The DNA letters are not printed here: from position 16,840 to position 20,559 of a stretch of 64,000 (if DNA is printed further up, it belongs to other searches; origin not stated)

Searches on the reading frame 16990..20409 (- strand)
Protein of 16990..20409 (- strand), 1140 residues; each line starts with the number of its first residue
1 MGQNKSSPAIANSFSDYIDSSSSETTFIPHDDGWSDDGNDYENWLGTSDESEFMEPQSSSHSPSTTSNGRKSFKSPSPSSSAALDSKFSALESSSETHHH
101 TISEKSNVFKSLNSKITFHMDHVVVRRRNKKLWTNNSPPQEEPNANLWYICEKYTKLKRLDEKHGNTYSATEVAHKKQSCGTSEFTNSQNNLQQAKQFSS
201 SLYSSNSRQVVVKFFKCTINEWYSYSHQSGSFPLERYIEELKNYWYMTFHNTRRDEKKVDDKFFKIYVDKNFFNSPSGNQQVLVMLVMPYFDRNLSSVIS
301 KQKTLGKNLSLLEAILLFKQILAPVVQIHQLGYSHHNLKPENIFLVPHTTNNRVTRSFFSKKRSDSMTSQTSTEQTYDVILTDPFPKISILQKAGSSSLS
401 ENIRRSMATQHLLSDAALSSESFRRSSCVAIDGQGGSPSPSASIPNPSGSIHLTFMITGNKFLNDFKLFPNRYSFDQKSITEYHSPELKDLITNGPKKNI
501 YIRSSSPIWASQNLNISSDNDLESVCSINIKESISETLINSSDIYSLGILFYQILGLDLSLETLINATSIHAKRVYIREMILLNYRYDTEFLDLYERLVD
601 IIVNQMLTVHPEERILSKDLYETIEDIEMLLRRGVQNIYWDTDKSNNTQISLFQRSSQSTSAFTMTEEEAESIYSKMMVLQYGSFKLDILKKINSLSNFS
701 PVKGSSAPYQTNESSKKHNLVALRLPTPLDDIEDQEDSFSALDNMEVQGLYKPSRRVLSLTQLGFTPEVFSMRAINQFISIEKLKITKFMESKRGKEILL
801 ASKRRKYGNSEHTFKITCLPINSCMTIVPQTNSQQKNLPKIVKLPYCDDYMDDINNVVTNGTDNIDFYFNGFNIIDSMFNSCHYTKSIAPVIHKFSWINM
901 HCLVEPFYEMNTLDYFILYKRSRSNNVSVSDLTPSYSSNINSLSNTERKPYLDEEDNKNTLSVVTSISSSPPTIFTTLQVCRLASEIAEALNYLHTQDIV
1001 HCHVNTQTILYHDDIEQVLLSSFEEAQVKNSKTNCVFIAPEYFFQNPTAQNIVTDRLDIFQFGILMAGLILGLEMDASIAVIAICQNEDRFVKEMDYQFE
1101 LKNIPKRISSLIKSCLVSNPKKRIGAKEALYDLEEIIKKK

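Call 12: search_protein_families(library=pfam, proteins=[window:16990-20409:-], max_evalue=0.0001)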
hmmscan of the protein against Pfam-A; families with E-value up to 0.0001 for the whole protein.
window:16990-20409:- (1140 aa): 2 families
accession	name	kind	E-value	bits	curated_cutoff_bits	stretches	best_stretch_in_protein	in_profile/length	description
PF00069.31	Pkinase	-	2.6e-23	83.2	31.7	1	974-1130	94-258/263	Protein kinase domain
PF07714.23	PK_Tyr_Ser-Thr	-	6.2e-11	42.5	23.1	1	955-1128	95-253/258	Protein tyrosine and serine/threonine kinase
